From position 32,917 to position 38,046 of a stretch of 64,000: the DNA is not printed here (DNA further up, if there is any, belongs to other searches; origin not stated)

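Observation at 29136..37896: PspA - YqiJ/NfeD - flotillin operon extended by a 1609-aa AAA_5-type multi-domain protein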

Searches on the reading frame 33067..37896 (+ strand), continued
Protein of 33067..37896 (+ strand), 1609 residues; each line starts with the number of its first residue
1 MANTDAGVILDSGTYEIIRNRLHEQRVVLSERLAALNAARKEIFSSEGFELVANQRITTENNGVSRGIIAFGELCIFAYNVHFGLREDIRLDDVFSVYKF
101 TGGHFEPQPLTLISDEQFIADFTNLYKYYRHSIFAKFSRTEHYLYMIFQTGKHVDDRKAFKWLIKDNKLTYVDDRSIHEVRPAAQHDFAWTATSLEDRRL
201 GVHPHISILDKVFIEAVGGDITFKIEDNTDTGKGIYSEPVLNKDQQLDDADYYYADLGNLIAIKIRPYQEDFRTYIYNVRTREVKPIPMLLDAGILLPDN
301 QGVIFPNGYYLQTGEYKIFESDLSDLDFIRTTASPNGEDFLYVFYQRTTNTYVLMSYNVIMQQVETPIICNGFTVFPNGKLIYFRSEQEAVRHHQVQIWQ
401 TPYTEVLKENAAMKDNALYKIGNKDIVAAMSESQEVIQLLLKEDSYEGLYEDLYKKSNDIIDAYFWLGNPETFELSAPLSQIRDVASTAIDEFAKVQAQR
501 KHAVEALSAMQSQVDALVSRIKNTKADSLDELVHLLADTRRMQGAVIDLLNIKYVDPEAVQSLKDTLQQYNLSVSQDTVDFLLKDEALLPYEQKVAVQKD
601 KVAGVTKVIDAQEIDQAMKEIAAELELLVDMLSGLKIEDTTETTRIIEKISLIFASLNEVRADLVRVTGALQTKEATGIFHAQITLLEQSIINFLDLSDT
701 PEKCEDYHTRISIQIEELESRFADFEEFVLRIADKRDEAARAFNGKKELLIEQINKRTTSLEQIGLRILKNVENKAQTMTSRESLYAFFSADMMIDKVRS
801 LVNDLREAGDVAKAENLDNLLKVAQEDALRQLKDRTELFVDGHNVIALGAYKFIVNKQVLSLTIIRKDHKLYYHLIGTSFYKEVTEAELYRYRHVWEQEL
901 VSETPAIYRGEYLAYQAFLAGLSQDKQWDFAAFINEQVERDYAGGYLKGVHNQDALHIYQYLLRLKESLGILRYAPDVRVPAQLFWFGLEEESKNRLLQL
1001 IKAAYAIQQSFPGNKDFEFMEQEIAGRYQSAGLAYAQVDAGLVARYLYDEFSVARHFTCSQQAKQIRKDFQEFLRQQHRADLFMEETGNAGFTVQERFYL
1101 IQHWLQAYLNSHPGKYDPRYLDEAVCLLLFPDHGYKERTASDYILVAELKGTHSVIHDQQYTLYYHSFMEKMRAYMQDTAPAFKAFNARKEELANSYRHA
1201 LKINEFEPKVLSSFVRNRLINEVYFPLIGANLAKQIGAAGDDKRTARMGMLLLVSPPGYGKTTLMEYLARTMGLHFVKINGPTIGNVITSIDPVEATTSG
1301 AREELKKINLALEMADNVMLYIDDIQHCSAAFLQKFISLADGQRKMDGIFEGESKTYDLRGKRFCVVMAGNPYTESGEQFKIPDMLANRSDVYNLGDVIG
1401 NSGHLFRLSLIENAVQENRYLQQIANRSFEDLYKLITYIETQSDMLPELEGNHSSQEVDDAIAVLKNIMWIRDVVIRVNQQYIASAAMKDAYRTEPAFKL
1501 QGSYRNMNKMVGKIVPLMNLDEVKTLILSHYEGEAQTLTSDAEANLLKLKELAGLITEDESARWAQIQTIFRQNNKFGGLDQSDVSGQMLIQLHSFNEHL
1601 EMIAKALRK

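Call 14: find_homologous_proteins(query=window:33067-37896:+, max_evalue=1e-10)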
Query window:33067-37896:+ (1609 aa): 3091 proteins with E <= 1e-10 among 8000 candidates; the best 120 are listed.
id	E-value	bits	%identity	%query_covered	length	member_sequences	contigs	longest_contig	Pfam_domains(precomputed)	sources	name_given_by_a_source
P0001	0.0e+0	3617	100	100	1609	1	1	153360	PF12458.14,PF00004.36,PF07728.21,PF25472.2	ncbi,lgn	-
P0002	0.0e+0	2753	75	100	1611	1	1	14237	PF12458.14,PF00004.36,PF07728.21,PF25472.2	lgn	-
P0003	0.0e+0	2713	74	100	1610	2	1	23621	PF12458.14,PF00004.36,PF13401.13,PF07728.21,PF25472.2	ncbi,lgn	ncbi:MAG: DNA repair ATPase [Agriterribacter sp.]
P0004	0.0e+0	2711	74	100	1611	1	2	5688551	PF12458.14,PF00004.36,PF13401.13,PF07728.21,PF25472.2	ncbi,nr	ncbi:MAG: DNA repair ATPase [Chitinophagaceae bacterium]|nr:DNA repair ATPase [Chitinophagaceae bact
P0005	0.0e+0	2709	74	100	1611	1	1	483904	PF12458.14,PF00004.36,PF13401.13,PF07728.21,PF25472.2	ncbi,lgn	-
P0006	0.0e+0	2709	74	100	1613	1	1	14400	PF12458.14,PF00004.36,PF07728.21,PF25472.2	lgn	-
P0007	0.0e+0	2706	73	100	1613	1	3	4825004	PF12458.14,PF00004.36,PF13401.13,PF07728.21,PF25472.2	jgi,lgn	jgi:MoxR-like ATPase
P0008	0.0e+0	2705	74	100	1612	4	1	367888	PF12458.14,PF00004.36,PF07728.21,PF25472.2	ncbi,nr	ncbi:DNA repair ATPase [Nostoc ellipsosporum NOK]|nr:DNA repair ATPase [Nostoc ellipsosporum NOK]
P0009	0.0e+0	2703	74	100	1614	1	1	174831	PF12458.14,PF00004.36,PF13401.13,PF07728.21,PF25472.2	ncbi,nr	ncbi:MAG: DNA repair ATPase [Chitinophagaceae bacterium]|nr:DNA repair ATPase [Chitinophagaceae bact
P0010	0.0e+0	2703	74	100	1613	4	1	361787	PF12458.14,PF00004.36,PF07728.21,PF25472.2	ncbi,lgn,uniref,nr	ncbi:DNA repair ATPase [Terrimonas ferruginea]|uniref:DNA repair ATPase n=1 Tax=Terrimonas ferrugine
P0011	0.0e+0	2703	73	100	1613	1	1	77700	PF12458.14,PF00004.36,PF07728.21,PF25472.2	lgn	-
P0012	0.0e+0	2696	73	100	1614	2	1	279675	PF12458.14,PF00004.36,PF07728.21,PF25472.2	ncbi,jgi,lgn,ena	jgi:hypothetical protein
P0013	0.0e+0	2693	73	100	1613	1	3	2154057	PF12458.14,PF00004.36,PF07728.21,PF25472.2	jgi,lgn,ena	-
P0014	0.0e+0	2691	73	100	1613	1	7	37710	PF12458.14,PF00004.36,PF07728.21,PF25472.2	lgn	-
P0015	0.0e+0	2688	73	100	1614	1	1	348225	PF12458.14,PF00004.36,PF13401.13,PF07728.21,PF25472.2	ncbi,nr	ncbi:MAG: DNA repair ATPase [Chitinophagaceae bacterium]|nr:DNA repair ATPase [Chitinophagaceae bact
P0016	0.0e+0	2685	73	100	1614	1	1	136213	PF12458.14,PF00004.36,PF13401.13,PF07728.21,PF25472.2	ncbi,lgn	ncbi:MAG: DNA repair ATPase [Chitinophagaceae bacterium]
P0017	0.0e+0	2680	73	100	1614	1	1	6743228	PF12458.14,PF00004.36,PF07728.21,PF25472.2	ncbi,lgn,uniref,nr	ncbi:MAG: DNA repair ATPase [Candidatus Pseudobacter hemicellulosilyticus]|uniref:DNA repair ATPase 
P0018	0.0e+0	2675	73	100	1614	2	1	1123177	PF12458.14,PF00004.36,PF07728.21,PF25472.2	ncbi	ncbi:MAG: DNA repair ATPase [Chitinophagaceae bacterium]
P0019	0.0e+0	2674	73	100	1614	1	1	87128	PF12458.14,PF00004.36,PF07728.21,PF25472.2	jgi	jgi:hypothetical protein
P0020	0.0e+0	2673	73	100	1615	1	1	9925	PF12458.14,PF00004.36,PF07728.21,PF25472.2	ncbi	-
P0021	0.0e+0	2672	73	99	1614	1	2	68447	PF12458.14,PF00004.36,PF13401.13,PF07728.21,PF25472.2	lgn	-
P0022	0.0e+0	2670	73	100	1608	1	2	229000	PF12458.14,PF00004.36,PF07728.21,PF25472.2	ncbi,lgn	-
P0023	0.0e+0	2670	73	100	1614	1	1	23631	PF12458.14,PF00004.36,PF13401.13,PF07728.21,PF25472.2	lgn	-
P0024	0.0e+0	2668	73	100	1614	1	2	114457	PF12458.14,PF00004.36,PF13401.13,PF07728.21,PF25472.2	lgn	-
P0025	0.0e+0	2666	73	100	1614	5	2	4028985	PF12458.14,PF00004.36,PF13401.13,PF07728.21,PF25472.2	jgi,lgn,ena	-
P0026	0.0e+0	2665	73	100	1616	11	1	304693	PF12458.14,PF00004.36,PF13401.13,PF07728.21,PF25472.2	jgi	jgi:SepF-like predicted cell division protein (DUF552 family)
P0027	0.0e+0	2664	72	100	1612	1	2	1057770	PF12458.14,PF00004.36,PF13401.13,PF07728.21,PF25472.2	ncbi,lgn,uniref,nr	ncbi:DNA repair ATPase [Chitinophaga japonensis]|uniref:ATPase family protein associated with variou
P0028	0.0e+0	2656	72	100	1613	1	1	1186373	PF12458.14,PF00004.36,PF07728.21,PF25472.2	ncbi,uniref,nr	ncbi:DNA repair ATPase [Paraflavitalea sp. CAU 1676]|uniref:DNA repair ATPase n=1 Tax=Paraflavitalea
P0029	0.0e+0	2655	73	100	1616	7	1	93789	PF12458.14,PF00004.36,PF07728.21,PF25472.2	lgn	-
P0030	0.0e+0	2652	72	100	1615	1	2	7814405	PF12458.14,PF00004.36,PF07728.21,PF25472.2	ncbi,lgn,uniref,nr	ncbi:MoxR-like ATPase [Filimonas lacunae]|uniref:MoxR-like ATPase n=1 Tax=Filimonas lacunae TaxID=47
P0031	0.0e+0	2651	72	100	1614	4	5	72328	PF12458.14,PF00004.36,PF13401.13,PF07728.21,PF25472.2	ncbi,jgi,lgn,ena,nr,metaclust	ncbi:MAG: AAA family ATPase [Sphingobacteriales bacterium 40-81]|nr:MAG: AAA family ATPase [Sphingob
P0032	0.0e+0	2644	72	100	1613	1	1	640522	PF12458.14,PF00004.36,PF13401.13,PF07728.21,PF25472.2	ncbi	ncbi:MAG: DNA repair ATPase [Chitinophagaceae bacterium]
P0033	0.0e+0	2641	72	100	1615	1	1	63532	PF12458.14,PF00004.36,PF07728.21,PF25472.2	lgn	-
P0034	0.0e+0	2641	72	100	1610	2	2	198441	PF12458.14,PF00004.36,PF07728.21,PF25472.2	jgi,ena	-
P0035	0.0e+0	2640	71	100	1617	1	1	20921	PF12458.14,PF00004.36,PF07728.21,PF25472.2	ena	-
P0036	0.0e+0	2638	72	100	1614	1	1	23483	PF12458.14,PF00004.36,PF13401.13,PF07728.21,PF25472.2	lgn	-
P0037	0.0e+0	2635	72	100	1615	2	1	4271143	PF12458.14,PF00004.36,PF07728.21,PF25472.2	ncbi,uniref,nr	ncbi:DNA repair ATPase [Paraflavitalea pollutisoli]|uniref:DNA repair ATPase n=1 Tax=Paraflavitalea 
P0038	0.0e+0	2616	71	100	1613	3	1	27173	PF12458.14,PF00004.36,PF13401.13,PF07728.21,PF25472.2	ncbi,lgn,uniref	ncbi:DNA repair ATPase [Ohtaekwangia sp.]|uniref:DNA repair ATPase n=1 Tax=Ohtaekwangia sp. TaxID=20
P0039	0.0e+0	2615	71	100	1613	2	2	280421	PF12458.14,PF00004.36,PF07728.21,PF25472.2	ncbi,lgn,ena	-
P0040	0.0e+0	2608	71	100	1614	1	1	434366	PF12458.14,PF00004.36,PF07728.21,PF25472.2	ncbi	ncbi:MAG: DNA repair ATPase [Chryseolinea sp.]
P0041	0.0e+0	2608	72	99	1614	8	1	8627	PF12458.14,PF00004.36,PF07728.21,PF25472.2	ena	-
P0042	0.0e+0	2606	71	100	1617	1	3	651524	PF12458.14,PF00004.36,PF13401.13,PF07728.21,PF25472.2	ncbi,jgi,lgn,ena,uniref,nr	ncbi:DNA repair ATPase [uncultured Chitinophaga sp.]|jgi:MoxR-like ATPases|uniref:DNA repair ATPase 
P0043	0.0e+0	2604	71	100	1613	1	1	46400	PF12458.14,PF00004.36,PF07728.21,PF25472.2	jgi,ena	-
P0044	0.0e+0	2603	71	100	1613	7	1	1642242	PF12458.14,PF00004.36,PF07728.21,PF25472.2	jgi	jgi:MoxR-like ATPase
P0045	0.0e+0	2600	71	100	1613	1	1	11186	PF12458.14,PF00004.36,PF13401.13,PF07728.21,PF25472.2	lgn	-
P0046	0.0e+0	2599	71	99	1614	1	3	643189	PF12458.14,PF00004.36,PF07728.21,PF25472.2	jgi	jgi:hypothetical protein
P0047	0.0e+0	2597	70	100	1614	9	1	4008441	PF12458.14,PF00004.36,PF07728.21,PF25472.2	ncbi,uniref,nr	ncbi:DNA repair ATPase [Parasegetibacter sp. NRK P23]|uniref:DNA repair ATPase n=1 Tax=Parasegetibac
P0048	0.0e+0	2594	71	100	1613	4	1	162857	PF12458.14,PF00004.36,PF13401.13,PF07728.21,PF25472.2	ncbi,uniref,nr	ncbi:DNA repair ATPase [Chryseolinea sp. H1M3-3]|uniref:DNA repair ATPase n=1 Tax=Chryseolinea sp. H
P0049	0.0e+0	2594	70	100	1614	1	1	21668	PF12458.14,PF00004.36,PF07728.21,PF25472.2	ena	-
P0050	0.0e+0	2589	71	100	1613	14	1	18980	PF12458.14,PF00004.36,PF13401.13,PF07728.21,PF25472.2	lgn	-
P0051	0.0e+0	2587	71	100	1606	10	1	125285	PF12458.14,PF00004.36,PF13401.13,PF07728.21,PF25472.2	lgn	-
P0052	0.0e+0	2587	70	100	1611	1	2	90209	PF12458.14,PF00004.36,PF07728.21,PF25472.2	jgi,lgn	jgi:hypothetical protein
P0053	0.0e+0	2585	71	100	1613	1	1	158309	PF12458.14,PF00004.36,PF13401.13,PF07728.21,PF25472.2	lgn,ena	-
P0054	0.0e+0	2583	71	100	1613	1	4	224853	PF12458.14,PF00004.36,PF07728.21,PF25472.2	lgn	-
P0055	0.0e+0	2583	69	100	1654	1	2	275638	PF12458.14,PF00004.36,PF07728.21,PF25472.2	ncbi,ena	-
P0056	0.0e+0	2581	70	100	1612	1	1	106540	PF12458.14,PF00004.36,PF07728.21,PF25472.2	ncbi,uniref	ncbi:DNA repair ATPase [Chryseolinea sp. T2]|uniref:DNA repair ATPase n=1 Tax=Chryseolinea sp. T2 Ta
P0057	0.0e+0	2581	69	100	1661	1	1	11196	PF12458.14,PF00004.36,PF07728.21,PF25472.2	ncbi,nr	ncbi:MAG: AAA family ATPase [Chitinophagaceae bacterium]|nr:MAG: AAA family ATPase [Chitinophagaceae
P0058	0.0e+0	2580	70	100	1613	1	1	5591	PF12458.14,PF00004.36,PF13401.13,PF07728.21,PF25472.2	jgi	jgi:hypothetical protein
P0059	0.0e+0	2579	70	100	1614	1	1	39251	PF12458.14,PF00004.36,PF13401.13,PF07728.21,PF25472.2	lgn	-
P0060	0.0e+0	2579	70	100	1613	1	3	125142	PF12458.14,PF00004.36,PF07728.21,PF25472.2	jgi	jgi:hypothetical protein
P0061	0.0e+0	2579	70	100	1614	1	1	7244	PF12458.14,PF00004.36,PF13401.13,PF07728.21,PF25472.2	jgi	-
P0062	0.0e+0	2577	71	100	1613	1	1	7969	PF12458.14,PF00004.36,PF07728.21,PF25472.2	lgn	-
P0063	0.0e+0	2574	70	100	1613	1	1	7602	PF12458.14,PF00004.36,PF07728.21,PF25472.2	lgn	-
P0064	0.0e+0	2574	73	57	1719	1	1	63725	PF12458.14,PF00004.36,PF07728.21,PF25472.2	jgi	jgi:hypothetical protein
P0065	0.0e+0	2573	70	100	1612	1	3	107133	PF12458.14,PF00004.36,PF07728.21,PF25472.2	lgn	-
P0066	0.0e+0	2573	70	100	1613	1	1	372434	PF12458.14,PF00004.36,PF07728.21,PF25472.2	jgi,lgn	jgi:hypothetical protein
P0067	0.0e+0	2572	70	100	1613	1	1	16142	PF12458.14,PF00004.36,PF07728.21,PF25472.2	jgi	jgi:hypothetical protein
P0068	0.0e+0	2570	70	100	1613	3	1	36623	PF12458.14,PF00004.36,PF13401.13,PF07728.21,PF25472.2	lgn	-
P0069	0.0e+0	2570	69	100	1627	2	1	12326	PF12458.14,PF00004.36,PF13401.13,PF07728.21,PF25472.2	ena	-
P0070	0.0e+0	2569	71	100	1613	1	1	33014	PF12458.14,PF00004.36,PF13401.13,PF07728.21,PF25472.2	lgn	-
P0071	0.0e+0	2568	70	100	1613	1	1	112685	PF12458.14,PF00004.36,PF07728.21,PF25472.2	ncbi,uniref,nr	ncbi:ATP-binding protein [Fulvivirgaceae bacterium PWU5]|uniref:ATP-binding protein n=1 Tax=Dawidia 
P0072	0.0e+0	2567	72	57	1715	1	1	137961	PF12458.14,PF00004.36,PF07728.21,PF25472.2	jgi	jgi:hypothetical protein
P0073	0.0e+0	2565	70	99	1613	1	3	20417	PF12458.14,PF00004.36,PF07728.21,PF25472.2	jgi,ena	-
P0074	0.0e+0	2565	71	99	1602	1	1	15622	PF12458.14,PF00004.36,PF13401.13,PF07728.21,PF25472.2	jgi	jgi:hypothetical protein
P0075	0.0e+0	2565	72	57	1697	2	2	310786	PF12458.14,PF00004.36,PF07728.21,PF25472.2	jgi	jgi:hypothetical protein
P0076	0.0e+0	2564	70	100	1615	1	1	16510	PF12458.14,PF00004.36,PF07728.21,PF25472.2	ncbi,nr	ncbi:MAG: AAA family ATPase [Chitinophagaceae bacterium]|nr:MAG: AAA family ATPase [Chitinophagaceae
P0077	0.0e+0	2564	70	100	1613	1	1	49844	PF12458.14,PF00004.36,PF07728.21,PF25472.2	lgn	-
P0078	0.0e+0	2562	70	100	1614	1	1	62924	PF12458.14,PF00004.36,PF13401.13,PF07728.21,PF25472.2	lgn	-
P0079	0.0e+0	2562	70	100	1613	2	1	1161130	PF12458.14,PF00004.36,PF07728.21,PF25472.2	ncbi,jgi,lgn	jgi:hypothetical protein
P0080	0.0e+0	2561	69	100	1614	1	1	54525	PF12458.14,PF00004.36,PF07728.21,PF25472.2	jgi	jgi:MoxR-like ATPase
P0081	0.0e+0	2560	70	100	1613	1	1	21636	PF12458.14,PF00004.36,PF13401.13,PF07728.21,PF25472.2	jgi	jgi:hypothetical protein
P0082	0.0e+0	2559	69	100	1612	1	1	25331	PF12458.14,PF00004.36,PF07728.21,PF25472.2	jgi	jgi:hypothetical protein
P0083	0.0e+0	2558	70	100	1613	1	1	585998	PF12458.14,PF00004.36,PF07728.21,PF25472.2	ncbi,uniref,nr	ncbi:DNA repair ATPase [Pseudochryseolinea flava]|uniref:AAA family ATPase n=1 Tax=Pseudochryseoline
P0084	0.0e+0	2558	69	100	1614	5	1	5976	PF12458.14,PF00004.36,PF13401.13,PF07728.21,PF25472.2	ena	-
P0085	0.0e+0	2558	69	99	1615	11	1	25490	PF12458.14,PF00004.36,PF13401.13,PF07728.21,PF25472.2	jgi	jgi:hypothetical protein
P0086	0.0e+0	2557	69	100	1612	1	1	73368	PF12458.14,PF00004.36,PF07728.21,PF25472.2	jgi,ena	jgi:hypothetical protein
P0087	0.0e+0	2557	69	100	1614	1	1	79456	PF12458.14,PF00004.36,PF07728.21,PF25472.2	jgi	jgi:MoxR-like ATPase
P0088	0.0e+0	2557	70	100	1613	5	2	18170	PF12458.14,PF00004.36,PF13401.13,PF07728.21,PF25472.2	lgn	-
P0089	0.0e+0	2556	70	99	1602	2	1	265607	PF12458.14,PF00004.36,PF13401.13,PF07728.21,PF25472.2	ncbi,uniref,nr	ncbi:DNA repair ATPase [Chryseolinea lacunae]|uniref:DNA repair ATPase n=1 Tax=Chryseolinea lacunae 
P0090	0.0e+0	2556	70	100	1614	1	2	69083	PF12458.14,PF00004.36,PF13401.13,PF07728.21,PF25472.2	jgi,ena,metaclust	metaclust:\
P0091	0.0e+0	2556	70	99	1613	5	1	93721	PF12458.14,PF00004.36,PF13401.13,PF07728.21,PF25472.2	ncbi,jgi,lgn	-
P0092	0.0e+0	2554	70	100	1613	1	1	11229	PF12458.14,PF00004.36,PF13401.13,PF07728.21,PF25472.2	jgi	jgi:hypothetical protein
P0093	0.0e+0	2554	70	100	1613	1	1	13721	PF12458.14,PF00004.36,PF07728.21,PF25472.2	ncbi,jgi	jgi:hypothetical protein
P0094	0.0e+0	2554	70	100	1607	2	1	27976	PF12458.14,PF00004.36,PF13401.13,PF07728.21,PF25472.2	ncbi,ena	-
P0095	0.0e+0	2553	69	100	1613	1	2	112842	PF12458.14,PF00004.36,PF13401.13,PF07728.21,PF25472.2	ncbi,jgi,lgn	-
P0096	0.0e+0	2553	70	100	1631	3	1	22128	PF12458.14,PF00004.36,PF13401.13,PF07728.21,PF25472.2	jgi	jgi:MoxR-like ATPase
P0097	0.0e+0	2553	70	100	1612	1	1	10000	PF12458.14,PF00004.36,PF13401.13,PF07728.21,PF25472.2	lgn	-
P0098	0.0e+0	2550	69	100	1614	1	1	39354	PF12458.14,PF00004.36,PF13401.13,PF07728.21,PF25472.2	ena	-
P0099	0.0e+0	2550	69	100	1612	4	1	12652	PF12458.14,PF00004.36,PF13401.13,PF07728.21,PF25472.2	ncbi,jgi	jgi:MoxR-like ATPase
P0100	0.0e+0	2547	72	57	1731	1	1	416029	PF12458.14,PF00004.36,PF13401.13,PF07728.21,PF25472.2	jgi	jgi:hypothetical protein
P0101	0.0e+0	2547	70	100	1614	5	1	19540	PF12458.14,PF00004.36,PF07728.21,PF25472.2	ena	-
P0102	0.0e+0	2547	70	100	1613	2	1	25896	PF12458.14,PF00004.36,PF13401.13,PF07728.21,PF25472.2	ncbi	-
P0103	0.0e+0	2540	69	99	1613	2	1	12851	PF12458.14,PF00004.36,PF13401.13,PF07728.21,PF25472.2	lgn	-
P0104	0.0e+0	2539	69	100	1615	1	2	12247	PF12458.14,PF00004.36,PF13401.13,PF07728.21,PF25472.2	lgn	-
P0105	0.0e+0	2538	69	100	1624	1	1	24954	PF12458.14,PF00004.36,PF07728.21,PF25472.2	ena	-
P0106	0.0e+0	2537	69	100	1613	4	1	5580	PF12458.14,PF00004.36,PF13401.13,PF07728.21,PF25472.2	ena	-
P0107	0.0e+0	2536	70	100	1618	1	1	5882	PF12458.14,PF00004.36,PF07728.21,PF25472.2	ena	-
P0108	0.0e+0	2535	69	100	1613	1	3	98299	PF12458.14,PF00004.36,PF07728.21,PF25472.2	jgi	jgi:hypothetical protein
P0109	0.0e+0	2534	71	58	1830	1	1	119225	PF12458.14,PF00004.36,PF13401.13,PF07728.21,PF25472.2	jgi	jgi:hypothetical protein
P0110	0.0e+0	2530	69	99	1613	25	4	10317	PF12458.14,PF00004.36,PF07728.21,PF25472.2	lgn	-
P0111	0.0e+0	2527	69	100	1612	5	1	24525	PF12458.14,PF00004.36,PF07728.21,PF25472.2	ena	-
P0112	0.0e+0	2523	69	100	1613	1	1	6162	PF12458.14,PF00004.36,PF07728.21,PF25472.2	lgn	-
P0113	0.0e+0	2522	69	100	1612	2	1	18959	PF12458.14,PF00004.36,PF07728.21,PF25472.2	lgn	-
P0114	0.0e+0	2499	68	100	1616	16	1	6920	PF12458.14,PF00004.36,PF13401.13,PF07728.21,PF25472.2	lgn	-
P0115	0.0e+0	2489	69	99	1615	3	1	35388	PF12458.14,PF00004.36,PF07728.21,PF25472.2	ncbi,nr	ncbi:MAG: AAA family ATPase [Chitinophagaceae bacterium]|nr:MAG: AAA family ATPase [Chitinophagaceae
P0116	0.0e+0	2438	67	99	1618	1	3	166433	PF12458.14,PF00004.36,PF13401.13,PF07728.21,PF25472.2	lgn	-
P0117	0.0e+0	2428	66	100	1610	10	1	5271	PF12458.14,PF00004.36,PF07728.21,PF25472.2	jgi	jgi:MoxR-like ATPase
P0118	0.0e+0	2405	66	100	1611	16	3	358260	PF12458.14,PF00004.36,PF07728.21,PF25472.2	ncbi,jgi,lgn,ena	-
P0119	0.0e+0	2403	66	99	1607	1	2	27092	PF12458.14,PF00004.36,PF07728.21,PF25472.2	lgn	-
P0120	0.0e+0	2387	66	100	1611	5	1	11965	PF12458.14,PF00004.36,PF07728.21,PF25472.2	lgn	-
